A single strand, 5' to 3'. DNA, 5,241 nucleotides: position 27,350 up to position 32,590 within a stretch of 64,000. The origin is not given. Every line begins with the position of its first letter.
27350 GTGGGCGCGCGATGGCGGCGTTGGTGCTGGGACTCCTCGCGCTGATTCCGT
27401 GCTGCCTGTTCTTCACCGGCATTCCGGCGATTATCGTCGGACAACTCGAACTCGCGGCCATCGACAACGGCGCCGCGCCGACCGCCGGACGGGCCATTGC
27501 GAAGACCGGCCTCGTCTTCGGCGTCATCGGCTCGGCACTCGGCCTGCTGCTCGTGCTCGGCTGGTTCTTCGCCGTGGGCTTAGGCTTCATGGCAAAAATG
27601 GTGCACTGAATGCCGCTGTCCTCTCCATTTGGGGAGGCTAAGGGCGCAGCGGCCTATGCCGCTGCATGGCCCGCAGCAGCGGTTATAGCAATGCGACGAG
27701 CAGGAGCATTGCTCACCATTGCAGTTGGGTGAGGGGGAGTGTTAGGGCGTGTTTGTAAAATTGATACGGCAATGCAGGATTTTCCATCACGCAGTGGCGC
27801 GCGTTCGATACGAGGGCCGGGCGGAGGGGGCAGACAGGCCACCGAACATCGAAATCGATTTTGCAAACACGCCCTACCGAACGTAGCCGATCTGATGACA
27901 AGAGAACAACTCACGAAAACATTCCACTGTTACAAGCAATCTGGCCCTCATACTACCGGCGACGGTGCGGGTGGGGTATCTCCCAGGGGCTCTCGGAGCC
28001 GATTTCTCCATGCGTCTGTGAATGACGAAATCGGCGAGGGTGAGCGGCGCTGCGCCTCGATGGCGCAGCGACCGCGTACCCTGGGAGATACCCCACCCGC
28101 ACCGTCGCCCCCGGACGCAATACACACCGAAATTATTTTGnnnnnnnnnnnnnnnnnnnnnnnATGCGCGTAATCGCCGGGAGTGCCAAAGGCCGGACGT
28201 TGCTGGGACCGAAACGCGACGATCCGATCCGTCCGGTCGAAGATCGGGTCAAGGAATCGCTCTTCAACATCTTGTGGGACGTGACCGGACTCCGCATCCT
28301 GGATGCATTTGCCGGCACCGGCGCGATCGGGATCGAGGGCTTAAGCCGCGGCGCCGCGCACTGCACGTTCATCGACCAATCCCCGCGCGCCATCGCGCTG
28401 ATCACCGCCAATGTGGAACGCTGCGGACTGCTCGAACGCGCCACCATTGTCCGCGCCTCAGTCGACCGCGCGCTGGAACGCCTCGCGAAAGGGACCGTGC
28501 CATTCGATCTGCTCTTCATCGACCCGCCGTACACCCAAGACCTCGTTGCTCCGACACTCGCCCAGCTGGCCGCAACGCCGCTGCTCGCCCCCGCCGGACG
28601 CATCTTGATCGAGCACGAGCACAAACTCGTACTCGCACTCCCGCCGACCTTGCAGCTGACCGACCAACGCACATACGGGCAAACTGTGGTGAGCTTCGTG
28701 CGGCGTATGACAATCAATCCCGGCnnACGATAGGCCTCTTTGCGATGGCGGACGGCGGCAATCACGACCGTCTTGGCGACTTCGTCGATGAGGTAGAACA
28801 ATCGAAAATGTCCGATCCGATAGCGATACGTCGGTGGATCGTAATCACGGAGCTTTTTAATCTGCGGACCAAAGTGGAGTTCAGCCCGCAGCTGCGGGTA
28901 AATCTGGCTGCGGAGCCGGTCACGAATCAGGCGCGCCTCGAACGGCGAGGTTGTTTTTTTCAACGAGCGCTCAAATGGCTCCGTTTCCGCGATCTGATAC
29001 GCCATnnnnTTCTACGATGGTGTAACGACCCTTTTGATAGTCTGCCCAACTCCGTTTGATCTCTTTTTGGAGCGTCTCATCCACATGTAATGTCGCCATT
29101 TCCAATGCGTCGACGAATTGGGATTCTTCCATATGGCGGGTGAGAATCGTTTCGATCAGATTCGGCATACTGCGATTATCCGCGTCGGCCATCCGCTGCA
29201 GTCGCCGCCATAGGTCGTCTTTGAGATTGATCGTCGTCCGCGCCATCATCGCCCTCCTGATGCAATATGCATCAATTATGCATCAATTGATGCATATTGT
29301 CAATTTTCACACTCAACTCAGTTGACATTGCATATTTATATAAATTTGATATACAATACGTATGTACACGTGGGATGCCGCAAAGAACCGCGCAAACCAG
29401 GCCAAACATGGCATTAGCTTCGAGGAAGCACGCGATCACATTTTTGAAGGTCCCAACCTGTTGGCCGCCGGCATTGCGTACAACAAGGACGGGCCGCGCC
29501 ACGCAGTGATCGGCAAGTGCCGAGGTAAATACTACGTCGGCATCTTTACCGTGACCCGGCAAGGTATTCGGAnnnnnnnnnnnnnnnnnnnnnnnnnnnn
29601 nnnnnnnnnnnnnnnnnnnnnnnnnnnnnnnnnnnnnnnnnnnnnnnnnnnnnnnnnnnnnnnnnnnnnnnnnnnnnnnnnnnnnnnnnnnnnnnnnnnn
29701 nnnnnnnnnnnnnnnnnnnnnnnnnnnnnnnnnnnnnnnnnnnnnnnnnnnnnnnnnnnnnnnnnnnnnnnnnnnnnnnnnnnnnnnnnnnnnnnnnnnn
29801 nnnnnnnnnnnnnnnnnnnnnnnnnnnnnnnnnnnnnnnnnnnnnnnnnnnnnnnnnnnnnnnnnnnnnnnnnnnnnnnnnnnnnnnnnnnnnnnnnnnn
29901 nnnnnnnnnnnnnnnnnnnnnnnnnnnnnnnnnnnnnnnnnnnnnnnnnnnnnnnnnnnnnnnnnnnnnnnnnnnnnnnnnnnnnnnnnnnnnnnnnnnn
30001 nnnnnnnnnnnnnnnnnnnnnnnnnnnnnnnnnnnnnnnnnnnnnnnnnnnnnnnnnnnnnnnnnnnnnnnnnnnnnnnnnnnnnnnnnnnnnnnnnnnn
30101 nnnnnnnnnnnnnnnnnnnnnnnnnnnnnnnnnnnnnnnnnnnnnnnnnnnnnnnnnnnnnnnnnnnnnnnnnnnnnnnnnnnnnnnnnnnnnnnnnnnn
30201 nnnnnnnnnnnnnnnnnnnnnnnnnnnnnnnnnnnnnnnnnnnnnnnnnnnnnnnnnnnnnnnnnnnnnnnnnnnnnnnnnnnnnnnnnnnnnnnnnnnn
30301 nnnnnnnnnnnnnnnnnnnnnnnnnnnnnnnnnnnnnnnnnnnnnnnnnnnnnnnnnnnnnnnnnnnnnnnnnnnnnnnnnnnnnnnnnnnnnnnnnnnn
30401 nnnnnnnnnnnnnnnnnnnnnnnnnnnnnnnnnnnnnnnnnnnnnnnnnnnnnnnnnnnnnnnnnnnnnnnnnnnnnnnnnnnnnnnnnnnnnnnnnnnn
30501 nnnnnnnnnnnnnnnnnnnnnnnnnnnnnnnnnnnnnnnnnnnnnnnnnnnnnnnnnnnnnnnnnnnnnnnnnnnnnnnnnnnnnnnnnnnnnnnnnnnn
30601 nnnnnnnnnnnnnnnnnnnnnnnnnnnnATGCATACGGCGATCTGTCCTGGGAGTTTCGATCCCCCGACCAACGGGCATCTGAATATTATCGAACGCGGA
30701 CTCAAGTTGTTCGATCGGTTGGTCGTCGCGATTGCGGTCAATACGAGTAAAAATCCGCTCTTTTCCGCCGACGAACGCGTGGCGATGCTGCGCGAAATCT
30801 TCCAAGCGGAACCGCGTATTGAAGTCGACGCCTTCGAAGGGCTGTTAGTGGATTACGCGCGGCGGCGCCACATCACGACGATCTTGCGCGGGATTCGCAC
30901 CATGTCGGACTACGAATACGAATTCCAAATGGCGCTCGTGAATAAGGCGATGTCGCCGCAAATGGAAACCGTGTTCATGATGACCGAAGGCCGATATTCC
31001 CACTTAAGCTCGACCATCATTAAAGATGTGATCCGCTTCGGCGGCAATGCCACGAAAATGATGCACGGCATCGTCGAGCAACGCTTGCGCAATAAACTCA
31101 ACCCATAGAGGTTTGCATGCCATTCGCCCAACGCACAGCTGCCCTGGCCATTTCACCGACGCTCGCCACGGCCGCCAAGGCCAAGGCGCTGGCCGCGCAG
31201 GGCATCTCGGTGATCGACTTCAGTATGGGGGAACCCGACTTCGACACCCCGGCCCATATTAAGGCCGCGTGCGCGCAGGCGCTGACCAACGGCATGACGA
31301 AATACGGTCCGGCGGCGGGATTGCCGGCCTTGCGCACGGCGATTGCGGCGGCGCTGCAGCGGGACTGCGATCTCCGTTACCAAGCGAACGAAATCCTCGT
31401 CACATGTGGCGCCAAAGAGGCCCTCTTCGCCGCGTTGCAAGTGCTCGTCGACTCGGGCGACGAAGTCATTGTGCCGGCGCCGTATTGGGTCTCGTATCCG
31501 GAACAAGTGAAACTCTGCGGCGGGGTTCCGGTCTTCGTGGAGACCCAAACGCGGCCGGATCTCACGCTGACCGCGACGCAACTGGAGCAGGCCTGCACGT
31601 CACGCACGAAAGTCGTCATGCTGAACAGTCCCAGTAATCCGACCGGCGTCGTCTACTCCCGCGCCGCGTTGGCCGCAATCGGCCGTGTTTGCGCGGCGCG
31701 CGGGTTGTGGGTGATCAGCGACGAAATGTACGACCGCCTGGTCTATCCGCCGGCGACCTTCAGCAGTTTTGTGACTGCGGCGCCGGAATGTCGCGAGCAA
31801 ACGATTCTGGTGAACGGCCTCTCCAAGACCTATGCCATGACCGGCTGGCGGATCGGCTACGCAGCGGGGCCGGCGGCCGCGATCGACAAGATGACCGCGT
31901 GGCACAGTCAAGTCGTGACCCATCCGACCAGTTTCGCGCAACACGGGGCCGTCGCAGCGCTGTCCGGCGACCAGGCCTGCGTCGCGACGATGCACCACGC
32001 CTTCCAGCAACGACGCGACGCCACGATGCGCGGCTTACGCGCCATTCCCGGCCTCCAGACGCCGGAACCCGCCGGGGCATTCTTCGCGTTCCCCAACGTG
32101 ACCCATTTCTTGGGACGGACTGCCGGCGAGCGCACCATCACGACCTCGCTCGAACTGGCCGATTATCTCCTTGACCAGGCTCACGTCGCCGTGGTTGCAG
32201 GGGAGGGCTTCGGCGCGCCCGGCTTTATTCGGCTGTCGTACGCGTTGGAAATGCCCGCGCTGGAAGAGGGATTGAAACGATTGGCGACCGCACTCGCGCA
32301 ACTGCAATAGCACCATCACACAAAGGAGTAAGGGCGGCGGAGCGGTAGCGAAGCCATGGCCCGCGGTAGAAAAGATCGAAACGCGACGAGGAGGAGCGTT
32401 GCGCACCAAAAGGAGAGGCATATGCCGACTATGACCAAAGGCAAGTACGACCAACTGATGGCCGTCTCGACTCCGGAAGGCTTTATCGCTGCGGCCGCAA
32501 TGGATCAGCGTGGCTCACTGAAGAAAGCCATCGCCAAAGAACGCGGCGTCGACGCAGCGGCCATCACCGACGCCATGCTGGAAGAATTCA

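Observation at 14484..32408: Family 2: three colinear 85-nt intergenic elements with a compensatory stem change (14484-14568 minus, 27634-27718, 32324-32408)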

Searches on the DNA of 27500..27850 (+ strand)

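Call 8: search_rna_families(source=window, start=27500, end=27850, threshold=evalue, max_evalue=10, show_alignments=2)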
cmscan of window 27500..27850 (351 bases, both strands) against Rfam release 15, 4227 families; matches with E-value up to 10: 3.
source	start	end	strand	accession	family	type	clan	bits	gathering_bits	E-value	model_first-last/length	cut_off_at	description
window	27500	27534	-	RF01274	sR45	Gene; snRNA; snoRNA; CD-box;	-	14.4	40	1.5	1-44/55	3'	Small nucleolar RNA sR45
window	27647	27691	+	RF03036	osmY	Gene; sRNA;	-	11.5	46.9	5.3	2-49/72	no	osmY RNA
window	27575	27660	-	RF02042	HOTTIP_3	Gene; lncRNA;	-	5.1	50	5.6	276-353/353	no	HOXA transcript at the distal tip, conserved region 3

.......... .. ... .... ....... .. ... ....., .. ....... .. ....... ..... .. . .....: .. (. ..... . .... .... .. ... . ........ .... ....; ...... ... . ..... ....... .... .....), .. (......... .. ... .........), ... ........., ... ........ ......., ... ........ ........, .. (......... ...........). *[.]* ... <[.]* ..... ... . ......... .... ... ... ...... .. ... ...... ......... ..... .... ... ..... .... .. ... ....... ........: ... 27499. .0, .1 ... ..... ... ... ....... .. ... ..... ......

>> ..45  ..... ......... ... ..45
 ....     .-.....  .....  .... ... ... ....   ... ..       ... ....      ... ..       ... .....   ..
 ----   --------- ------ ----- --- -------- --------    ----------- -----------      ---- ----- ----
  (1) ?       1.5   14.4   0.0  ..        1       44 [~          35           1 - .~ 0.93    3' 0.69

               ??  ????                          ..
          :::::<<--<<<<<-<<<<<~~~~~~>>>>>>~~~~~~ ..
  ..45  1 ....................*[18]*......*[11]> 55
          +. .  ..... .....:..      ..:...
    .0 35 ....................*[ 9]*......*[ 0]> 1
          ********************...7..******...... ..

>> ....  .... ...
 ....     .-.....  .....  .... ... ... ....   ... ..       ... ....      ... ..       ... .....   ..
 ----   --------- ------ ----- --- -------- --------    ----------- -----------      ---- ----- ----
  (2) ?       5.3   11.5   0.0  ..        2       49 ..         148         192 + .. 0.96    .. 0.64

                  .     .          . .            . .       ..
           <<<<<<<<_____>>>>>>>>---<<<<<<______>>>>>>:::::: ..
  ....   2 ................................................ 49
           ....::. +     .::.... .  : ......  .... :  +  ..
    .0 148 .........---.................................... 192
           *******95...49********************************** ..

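Call 77: search_dna_similar(query=window:27626-27740:+, collection=plasmids, mode=distant, max_evalue=0.01, max_rows=10)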
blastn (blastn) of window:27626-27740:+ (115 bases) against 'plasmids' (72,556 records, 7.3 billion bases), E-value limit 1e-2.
No match.

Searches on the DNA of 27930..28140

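Call 64: search_rna_families(source=window, start=27930, end=28140, threshold=evalue, max_evalue=10, show_alignments=2)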
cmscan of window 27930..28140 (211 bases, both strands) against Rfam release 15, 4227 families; matches with E-value up to 10: 18.
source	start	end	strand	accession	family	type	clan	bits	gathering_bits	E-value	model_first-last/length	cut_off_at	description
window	27959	28108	+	RF03296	MIR8788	Gene; miRNA;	-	30.8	124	0.00096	1-138/138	no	MIR8788 microRNA precursor family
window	27958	28109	-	RF04119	MIR1858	Gene; miRNA;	-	30.5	137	0.0012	56-148/197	no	MIR1858 microRNA precursor family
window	27961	28106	+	RF00879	mir-615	Gene; miRNA;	-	22.9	90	0.096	1-85/85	no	mir-615 microRNA precursor family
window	27964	28103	+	RF03727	mir-3477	Gene; miRNA;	-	21.3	108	0.061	1-92/92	no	mir-3477 microRNA precursor family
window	27958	28109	-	RF03720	MIR4228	Gene; miRNA;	-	20.5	180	0.012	24-134/152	no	MIR4228 microRNA precursor family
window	28037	28140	-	RF02487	GlsR24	Gene; snRNA; snoRNA; HACA-box;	-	18.3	100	0.013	20-147/147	5'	Small nucleolar RNA GlsR24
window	28038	28081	+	RF03593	mir-2331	Gene; miRNA;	-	15.6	100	3.4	1-71/71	no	mir-2331 microRNA precursor family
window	27958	28109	-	RF03211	mir-666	Gene; miRNA;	-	15.5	70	2.8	1-86/86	no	mir-666 microRNA precursor family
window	28035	28084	-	RF03774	mir-2110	Gene; miRNA;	-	15.4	90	3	1-75/75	no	mir-2110 microRNA precursor family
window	28037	28082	-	RF03906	mir-3199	Gene; miRNA;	-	14.6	100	6.4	1-87/87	no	mir-3199 microRNA precursor family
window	28034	28100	+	RF00463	ApoB_5_CRE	Cis-reg;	-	14.5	55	7.7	17-98/127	no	Apolipoprotein B (apoB) 5' UTR cis-regulatory element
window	28045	28074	-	RF01759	sucC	Cis-reg;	-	12.7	50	4.6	9-37/70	no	sucC RNA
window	27942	28123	-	RF04203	MIR1144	Gene; miRNA;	-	12.1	90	5.8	1-197/197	no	MIR1144 microRNA precursor family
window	28049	28069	+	RF00305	snoZ248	Gene; snRNA; snoRNA; CD-box;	-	12.1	120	9.9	1-137/137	no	Small nucleolar RNA Z248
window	27936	27973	+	RF01838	sobemo_FSE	Cis-reg; frameshift_element;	-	11.3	55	7.9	1-79/79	no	sobemovirus ribosomal frameshift elemental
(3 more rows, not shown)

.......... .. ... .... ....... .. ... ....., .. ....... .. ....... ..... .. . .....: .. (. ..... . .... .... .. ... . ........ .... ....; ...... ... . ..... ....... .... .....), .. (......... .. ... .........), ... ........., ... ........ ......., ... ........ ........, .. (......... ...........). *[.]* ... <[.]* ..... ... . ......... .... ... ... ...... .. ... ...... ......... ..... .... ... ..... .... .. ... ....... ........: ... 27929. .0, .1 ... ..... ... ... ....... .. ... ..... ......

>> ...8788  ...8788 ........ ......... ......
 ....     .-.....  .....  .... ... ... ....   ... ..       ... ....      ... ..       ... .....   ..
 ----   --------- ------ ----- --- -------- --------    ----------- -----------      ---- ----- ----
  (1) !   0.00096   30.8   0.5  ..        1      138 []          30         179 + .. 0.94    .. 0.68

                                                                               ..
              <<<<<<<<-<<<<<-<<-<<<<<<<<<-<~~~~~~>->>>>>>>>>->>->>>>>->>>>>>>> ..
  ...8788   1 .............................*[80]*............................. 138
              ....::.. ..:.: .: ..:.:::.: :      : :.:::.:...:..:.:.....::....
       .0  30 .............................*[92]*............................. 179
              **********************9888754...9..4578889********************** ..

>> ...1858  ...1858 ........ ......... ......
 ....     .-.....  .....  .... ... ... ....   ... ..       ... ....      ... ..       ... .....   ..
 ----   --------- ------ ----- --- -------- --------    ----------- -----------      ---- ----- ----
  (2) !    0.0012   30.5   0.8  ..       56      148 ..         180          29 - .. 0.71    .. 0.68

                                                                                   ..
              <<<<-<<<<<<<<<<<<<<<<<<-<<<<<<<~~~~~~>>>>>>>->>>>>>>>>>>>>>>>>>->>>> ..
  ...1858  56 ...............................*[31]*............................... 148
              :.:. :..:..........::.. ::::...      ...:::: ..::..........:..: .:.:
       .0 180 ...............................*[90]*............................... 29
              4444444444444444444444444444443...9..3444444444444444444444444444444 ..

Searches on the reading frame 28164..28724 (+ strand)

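Call 53: search_protein_families(library=pfam, proteins=[window:28164-28724:+], max_evalue=0.001)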
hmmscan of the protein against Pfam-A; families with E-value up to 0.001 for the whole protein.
window:28164-28724:+ (187 aa): 6 families
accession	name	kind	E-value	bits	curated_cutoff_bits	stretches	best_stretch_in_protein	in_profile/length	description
PF03602.21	Cons_hypoth95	-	1.5e-46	158.8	24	1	1-179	1-181/182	Conserved hypothetical protein 95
PF05175.20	MTS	-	1.5e-05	25.2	23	1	39-149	29-138/170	Methyltransferase small domain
PF13578.12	Methyltransf_24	-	5.8e-05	24.4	26.3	1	61-149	19-102/105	Methyltransferase domain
PF13847.12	Methyltransf_31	-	8.5e-05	22.7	27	1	42-153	4-113/145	Methyltransferase domain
PF13649.12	Methyltransf_25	-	0.00016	22.7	27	1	45-118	1-69/97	Methyltransferase domain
PF09445.16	Methyltransf_15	-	0.00056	20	22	1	44-123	3-81/165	RNA cap guanine-N2 methyltransferase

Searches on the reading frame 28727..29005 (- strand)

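Call 53: search_protein_families(library=pfam, proteins=[window:28727-29005:-], max_evalue=0.001)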
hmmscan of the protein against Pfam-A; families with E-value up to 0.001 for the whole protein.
window:28727-29005:- (93 aa): 1 family
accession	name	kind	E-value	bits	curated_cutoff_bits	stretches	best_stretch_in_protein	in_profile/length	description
PF05016.21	ParE_toxin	-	5.8e-08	33.6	23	1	14-92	10-89/89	ParE toxin of type II toxin-antitoxin system, parDE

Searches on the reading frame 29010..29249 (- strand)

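Call 53: search_protein_families(library=pfam, proteins=[window:29010-29249:-], max_evalue=0.001)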
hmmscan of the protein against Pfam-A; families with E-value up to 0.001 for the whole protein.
window:29010-29249:- (80 aa): 5 families
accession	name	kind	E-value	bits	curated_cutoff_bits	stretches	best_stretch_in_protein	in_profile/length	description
PF13467.12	RHH_4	-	6.5e-06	26.5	25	1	4-41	12-49/67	Ribbon-helix-helix domain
PF19891.5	DUF6364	-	0.00028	21.7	27.3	1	1-73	1-67/70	Family of unknown function (DUF6364)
PF01402.27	RHH_1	-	0.00064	20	20.5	0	4-39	1-36/39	Ribbon-helix-helix protein, copG family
PF07878.17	RHH_5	-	0.00073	19.7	26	0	3-42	2-41/43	CopG-like RHH_1 or ribbon-helix-helix domain, RHH_5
PF16193.11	AAA_assoc_2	-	0.00084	20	34.3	0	5-64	3-59/81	AAA C-terminal domain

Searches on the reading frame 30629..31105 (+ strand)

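Call 53: search_protein_families(library=pfam, proteins=[window:30629-31105:+], max_evalue=0.001)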
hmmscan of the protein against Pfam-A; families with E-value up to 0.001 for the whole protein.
window:30629-31105:+ (159 aa): 2 families
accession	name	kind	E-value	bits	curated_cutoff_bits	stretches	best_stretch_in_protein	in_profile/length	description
PF01467.32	CTP_transf_like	-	1.3e-28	100.3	21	1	5-133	1-132/133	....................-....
PF02505.19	MCR_D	-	0.00094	19.4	25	0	100-155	85-139/142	Methyl-coenzyme M reductase operon protein D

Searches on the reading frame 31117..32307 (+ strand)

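Call 14: search_protein_families(library=pfam, proteins=[window:31117-32307:+])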
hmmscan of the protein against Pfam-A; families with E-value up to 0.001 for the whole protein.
window:31117-32307:+ (397 aa): 4 families
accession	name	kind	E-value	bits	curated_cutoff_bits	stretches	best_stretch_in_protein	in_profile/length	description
PF00155.27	Aminotran_1_2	-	1.9e-74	251.5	19.7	1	32-389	3-361/361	Aminotransferase class I and II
PF01041.23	DegT_DnrJ_EryC1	-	4e-12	46.5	19.8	1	92-202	41-145/360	DegT/DnrJ/EryC1/StrS aminotransferase family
PF01053.26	Cys_Met_Meta_PP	-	2.4e-05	23.5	27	1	86-202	64-173/381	Cys/Met metabolism PLP-dependent enzyme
PF00266.25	Aminotran_5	-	0.00015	21.3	21.5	1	90-202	61-175/371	Aminotransferase class-V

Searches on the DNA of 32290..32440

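Call 65: search_rna_families(source=window, start=32290, end=32440, threshold=evalue, max_evalue=10, show_alignments=2)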
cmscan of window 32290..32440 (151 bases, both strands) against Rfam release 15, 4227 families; matches with E-value up to 10: 0.
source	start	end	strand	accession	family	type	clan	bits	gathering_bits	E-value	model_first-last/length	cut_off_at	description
